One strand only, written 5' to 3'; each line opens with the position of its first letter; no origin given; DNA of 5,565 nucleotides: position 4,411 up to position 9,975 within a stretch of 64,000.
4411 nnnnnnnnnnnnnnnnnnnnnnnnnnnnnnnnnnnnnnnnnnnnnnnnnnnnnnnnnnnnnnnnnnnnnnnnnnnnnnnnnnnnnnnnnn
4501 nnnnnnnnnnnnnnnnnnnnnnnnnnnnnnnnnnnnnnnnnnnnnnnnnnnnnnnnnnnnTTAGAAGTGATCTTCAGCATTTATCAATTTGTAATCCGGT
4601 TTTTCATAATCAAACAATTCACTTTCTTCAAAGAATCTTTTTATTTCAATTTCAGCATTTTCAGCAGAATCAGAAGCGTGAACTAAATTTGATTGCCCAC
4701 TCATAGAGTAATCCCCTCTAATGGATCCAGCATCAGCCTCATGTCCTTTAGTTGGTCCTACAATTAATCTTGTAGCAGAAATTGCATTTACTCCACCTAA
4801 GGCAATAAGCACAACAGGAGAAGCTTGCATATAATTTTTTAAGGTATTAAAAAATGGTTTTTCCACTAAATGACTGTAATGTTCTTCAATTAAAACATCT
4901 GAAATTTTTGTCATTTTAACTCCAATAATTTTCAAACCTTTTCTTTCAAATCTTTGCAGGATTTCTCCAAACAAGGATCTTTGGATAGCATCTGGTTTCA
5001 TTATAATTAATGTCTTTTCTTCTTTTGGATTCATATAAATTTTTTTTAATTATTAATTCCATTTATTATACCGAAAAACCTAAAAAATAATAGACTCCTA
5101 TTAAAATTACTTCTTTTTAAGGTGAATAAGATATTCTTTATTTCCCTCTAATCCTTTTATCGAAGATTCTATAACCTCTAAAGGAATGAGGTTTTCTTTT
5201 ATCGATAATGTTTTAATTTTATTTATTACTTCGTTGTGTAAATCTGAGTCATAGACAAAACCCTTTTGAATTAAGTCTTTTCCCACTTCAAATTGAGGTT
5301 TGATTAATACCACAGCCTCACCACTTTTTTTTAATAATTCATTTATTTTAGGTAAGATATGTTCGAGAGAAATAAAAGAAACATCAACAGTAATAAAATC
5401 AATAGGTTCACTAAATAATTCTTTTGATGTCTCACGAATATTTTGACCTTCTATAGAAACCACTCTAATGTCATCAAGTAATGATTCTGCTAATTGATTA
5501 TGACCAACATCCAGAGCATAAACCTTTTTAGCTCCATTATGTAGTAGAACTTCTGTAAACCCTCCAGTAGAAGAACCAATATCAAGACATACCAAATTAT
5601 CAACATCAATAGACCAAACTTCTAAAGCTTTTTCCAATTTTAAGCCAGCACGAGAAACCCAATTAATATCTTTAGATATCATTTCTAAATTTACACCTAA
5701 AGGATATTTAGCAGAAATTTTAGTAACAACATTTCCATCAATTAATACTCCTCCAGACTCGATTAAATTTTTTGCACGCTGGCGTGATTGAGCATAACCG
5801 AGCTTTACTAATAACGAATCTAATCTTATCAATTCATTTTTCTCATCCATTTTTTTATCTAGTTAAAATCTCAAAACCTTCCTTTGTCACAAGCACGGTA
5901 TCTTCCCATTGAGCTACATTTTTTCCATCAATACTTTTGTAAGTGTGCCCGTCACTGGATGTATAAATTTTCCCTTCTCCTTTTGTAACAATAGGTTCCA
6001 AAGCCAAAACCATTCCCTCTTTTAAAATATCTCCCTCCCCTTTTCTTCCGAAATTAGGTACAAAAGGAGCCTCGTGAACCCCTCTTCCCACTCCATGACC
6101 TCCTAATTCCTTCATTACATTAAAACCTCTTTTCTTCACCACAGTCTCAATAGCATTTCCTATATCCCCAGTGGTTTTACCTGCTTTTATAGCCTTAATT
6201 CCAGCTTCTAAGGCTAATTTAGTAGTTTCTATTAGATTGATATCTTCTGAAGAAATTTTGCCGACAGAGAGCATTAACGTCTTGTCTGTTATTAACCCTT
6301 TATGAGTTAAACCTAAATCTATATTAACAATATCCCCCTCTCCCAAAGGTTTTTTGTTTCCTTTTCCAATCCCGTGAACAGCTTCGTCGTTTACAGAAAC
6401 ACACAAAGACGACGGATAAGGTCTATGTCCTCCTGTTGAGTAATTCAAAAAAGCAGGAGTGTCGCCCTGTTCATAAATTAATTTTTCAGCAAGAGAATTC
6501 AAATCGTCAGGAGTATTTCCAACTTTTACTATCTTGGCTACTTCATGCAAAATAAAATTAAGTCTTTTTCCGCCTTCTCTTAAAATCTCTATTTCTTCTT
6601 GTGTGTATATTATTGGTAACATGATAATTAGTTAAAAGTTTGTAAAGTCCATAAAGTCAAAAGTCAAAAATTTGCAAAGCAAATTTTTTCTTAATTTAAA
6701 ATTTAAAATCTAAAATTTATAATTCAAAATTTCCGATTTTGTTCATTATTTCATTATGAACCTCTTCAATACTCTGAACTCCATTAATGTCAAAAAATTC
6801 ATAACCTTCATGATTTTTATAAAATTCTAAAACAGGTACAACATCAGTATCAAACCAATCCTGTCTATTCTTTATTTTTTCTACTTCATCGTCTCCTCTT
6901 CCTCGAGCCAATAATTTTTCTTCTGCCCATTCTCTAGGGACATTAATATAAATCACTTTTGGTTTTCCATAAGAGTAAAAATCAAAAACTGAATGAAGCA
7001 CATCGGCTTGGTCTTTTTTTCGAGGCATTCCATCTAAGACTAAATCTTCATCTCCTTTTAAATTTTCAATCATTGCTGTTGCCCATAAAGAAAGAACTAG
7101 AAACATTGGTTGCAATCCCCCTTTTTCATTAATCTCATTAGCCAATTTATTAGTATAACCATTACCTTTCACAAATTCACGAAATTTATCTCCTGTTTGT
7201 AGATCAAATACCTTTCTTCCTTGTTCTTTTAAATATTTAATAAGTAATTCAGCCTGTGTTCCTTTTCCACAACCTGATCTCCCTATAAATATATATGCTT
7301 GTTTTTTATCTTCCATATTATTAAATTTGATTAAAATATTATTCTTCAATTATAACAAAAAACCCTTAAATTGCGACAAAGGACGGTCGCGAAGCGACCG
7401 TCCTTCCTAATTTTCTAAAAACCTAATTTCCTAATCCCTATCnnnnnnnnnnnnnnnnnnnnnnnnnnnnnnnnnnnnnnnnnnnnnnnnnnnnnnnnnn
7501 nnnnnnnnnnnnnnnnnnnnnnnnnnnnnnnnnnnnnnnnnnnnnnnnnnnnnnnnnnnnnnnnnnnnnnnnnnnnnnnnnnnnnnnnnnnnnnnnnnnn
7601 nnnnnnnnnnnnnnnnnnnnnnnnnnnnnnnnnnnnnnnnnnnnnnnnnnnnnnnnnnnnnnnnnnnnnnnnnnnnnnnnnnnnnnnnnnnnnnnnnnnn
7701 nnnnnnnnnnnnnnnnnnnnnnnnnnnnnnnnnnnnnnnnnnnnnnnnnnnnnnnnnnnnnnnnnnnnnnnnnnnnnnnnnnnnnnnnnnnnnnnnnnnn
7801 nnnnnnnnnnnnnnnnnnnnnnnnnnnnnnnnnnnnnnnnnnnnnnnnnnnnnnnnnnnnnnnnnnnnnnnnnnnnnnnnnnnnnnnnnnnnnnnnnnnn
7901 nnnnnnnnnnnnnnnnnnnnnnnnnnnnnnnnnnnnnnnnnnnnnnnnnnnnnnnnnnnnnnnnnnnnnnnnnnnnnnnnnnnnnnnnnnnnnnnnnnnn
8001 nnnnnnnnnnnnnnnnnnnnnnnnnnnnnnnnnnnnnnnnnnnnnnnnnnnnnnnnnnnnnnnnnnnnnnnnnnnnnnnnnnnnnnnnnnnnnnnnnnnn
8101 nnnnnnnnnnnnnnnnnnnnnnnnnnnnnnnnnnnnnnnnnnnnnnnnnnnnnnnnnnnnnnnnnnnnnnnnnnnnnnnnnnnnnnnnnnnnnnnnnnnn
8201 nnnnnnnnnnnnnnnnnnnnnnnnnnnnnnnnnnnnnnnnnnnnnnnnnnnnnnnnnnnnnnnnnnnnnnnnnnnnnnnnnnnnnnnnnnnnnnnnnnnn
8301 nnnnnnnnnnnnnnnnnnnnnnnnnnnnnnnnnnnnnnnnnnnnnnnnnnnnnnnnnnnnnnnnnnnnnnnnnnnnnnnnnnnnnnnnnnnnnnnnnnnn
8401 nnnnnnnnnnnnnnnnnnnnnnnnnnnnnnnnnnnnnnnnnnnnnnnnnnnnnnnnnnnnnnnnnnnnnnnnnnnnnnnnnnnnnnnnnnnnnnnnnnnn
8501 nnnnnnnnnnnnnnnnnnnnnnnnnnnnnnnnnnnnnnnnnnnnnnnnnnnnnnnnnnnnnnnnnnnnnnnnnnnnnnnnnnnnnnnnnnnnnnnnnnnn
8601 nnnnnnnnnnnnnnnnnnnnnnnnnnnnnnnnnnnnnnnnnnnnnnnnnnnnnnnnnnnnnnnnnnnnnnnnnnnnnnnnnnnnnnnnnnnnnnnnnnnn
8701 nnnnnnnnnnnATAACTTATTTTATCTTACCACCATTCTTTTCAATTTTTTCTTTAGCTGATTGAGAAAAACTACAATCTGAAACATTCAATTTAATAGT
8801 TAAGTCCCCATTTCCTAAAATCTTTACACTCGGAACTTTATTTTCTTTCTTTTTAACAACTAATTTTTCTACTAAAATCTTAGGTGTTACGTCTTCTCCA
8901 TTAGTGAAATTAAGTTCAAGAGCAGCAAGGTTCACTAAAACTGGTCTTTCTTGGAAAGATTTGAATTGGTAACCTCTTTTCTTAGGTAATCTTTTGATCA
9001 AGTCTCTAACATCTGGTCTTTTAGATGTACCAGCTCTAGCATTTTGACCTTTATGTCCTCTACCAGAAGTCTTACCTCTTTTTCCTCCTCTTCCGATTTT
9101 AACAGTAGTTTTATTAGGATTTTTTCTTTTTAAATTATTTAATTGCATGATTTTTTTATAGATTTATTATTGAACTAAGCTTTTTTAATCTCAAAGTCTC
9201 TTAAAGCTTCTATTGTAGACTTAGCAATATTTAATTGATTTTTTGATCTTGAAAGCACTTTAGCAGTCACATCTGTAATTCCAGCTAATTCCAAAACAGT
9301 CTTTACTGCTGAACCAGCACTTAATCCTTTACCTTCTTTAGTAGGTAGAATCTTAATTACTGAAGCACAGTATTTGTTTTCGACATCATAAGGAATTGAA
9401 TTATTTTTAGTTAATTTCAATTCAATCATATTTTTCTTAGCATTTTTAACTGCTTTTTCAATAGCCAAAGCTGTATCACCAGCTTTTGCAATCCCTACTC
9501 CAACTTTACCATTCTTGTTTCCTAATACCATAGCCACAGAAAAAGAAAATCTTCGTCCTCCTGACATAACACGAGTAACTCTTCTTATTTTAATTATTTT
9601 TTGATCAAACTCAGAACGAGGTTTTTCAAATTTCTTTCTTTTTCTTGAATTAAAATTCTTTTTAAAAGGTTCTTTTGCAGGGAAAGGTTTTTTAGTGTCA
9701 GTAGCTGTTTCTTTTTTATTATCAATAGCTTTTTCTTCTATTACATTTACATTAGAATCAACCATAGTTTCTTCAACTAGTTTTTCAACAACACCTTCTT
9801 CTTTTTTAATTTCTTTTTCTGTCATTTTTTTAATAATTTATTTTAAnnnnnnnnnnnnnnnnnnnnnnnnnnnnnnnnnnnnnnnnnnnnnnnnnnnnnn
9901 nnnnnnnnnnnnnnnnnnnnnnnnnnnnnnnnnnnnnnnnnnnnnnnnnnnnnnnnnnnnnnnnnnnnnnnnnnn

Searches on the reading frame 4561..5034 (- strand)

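Call 62: search_protein_families(library=pfam, proteins=[window:4561-5034:-], max_evalue=0.0001)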
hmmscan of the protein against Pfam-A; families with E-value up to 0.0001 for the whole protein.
window:4561-5034:- (157 aa): 1 family
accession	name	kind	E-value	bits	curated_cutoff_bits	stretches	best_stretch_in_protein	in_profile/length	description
PF00334.24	NDK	-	1.2e-48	164.8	27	1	6-139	1-134/135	Nucleoside diphosphate kinase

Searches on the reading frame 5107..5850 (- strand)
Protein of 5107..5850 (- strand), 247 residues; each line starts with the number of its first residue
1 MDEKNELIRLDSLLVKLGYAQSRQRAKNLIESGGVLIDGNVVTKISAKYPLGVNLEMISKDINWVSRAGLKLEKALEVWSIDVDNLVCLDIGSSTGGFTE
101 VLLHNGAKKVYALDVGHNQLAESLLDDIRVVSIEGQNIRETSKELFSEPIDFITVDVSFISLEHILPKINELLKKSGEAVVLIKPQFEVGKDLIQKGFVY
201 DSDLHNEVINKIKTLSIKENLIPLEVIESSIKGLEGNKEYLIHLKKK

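Call 62: search_protein_families(library=pfam, proteins=[window:5107-5850:-], max_evalue=0.0001)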
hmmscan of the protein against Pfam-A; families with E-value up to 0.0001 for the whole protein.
window:5107-5850:- (247 aa): 2 families
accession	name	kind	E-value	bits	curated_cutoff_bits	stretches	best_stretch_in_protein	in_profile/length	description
PF01728.25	FtsJ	-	1.1e-39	136.7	24.1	1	64-246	1-181/181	FtsJ-like methyltransferase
PF01479.30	S4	-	4.2e-11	42.8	22.8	1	9-47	2-40/48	S4 domain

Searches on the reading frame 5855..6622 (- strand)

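Call 62: search_protein_families(library=pfam, proteins=[window:5855-6622:-], max_evalue=0.0001)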
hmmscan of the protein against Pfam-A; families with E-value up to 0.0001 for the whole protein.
window:5855-6622:- (255 aa): 1 family
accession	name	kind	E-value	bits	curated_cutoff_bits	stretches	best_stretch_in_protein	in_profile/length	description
PF00557.29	Peptidase_M24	-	2.5e-42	145.5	23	1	13-247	2-208/208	Metallopeptidase family M24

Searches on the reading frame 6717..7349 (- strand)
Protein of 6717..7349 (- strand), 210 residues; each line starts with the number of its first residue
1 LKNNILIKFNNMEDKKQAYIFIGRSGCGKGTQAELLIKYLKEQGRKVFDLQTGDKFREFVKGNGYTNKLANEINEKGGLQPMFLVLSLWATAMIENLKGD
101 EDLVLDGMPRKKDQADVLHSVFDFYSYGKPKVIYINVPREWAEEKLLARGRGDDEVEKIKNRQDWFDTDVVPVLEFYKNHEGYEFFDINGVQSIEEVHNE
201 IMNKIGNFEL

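Call 62: search_protein_families(library=pfam, proteins=[window:6717-7349:-], max_evalue=0.0001)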
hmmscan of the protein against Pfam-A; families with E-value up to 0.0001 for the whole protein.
window:6717-7349:- (210 aa): 3 families
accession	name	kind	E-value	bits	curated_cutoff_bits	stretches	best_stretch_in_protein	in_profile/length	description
PF00406.28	ADK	-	1.4e-22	80.9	26.8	1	22-180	2-149/151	Adenylate kinase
PF13207.12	AAA_17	-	1.4e-13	51.7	27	1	23-160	2-136/136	AAA domain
PF02223.23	Thymidylate_kin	-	5.6e-05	23.4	27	0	25-56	5-42/185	Thymidylate kinase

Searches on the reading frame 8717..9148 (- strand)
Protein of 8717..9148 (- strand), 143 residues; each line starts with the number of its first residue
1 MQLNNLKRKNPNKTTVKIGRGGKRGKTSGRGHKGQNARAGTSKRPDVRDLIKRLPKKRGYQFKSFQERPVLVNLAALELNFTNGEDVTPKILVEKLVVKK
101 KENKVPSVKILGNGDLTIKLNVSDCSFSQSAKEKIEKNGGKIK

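Call 62: search_protein_families(library=pfam, proteins=[window:8717-9148:-], max_evalue=0.0001)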
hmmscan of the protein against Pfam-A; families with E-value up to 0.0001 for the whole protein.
window:8717-9148:- (143 aa): 1 family
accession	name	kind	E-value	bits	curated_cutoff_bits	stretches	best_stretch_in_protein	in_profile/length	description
PF00828.25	Ribosomal_L27A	-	1.9e-14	54.2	21.5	1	72-142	2-71/72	Ribosomal proteins 50S-L15, 50S-L18e, 60S-L27A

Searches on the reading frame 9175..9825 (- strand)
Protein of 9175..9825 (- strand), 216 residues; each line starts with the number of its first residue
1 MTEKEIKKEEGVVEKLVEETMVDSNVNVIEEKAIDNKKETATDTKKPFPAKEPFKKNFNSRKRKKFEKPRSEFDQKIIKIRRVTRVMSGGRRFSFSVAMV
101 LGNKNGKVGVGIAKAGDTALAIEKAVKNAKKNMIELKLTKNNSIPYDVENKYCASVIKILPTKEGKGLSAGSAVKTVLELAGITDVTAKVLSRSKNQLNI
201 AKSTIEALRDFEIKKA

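Call 62: search_protein_families(library=pfam, proteins=[window:9175-9825:-], max_evalue=0.0001)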
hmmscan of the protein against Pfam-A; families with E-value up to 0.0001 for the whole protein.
window:9175-9825:- (216 aa): 2 families
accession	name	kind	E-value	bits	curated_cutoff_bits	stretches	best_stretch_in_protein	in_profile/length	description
PF00333.26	Ribosomal_S5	-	9.3e-23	80.5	27.1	1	73-135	1-63/65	Ribosomal protein S5, N-terminal domain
PF03719.21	Ribosomal_S5_C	-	9.9e-18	63.8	21.5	1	151-210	2-60/71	Ribosomal protein S5, C-terminal domain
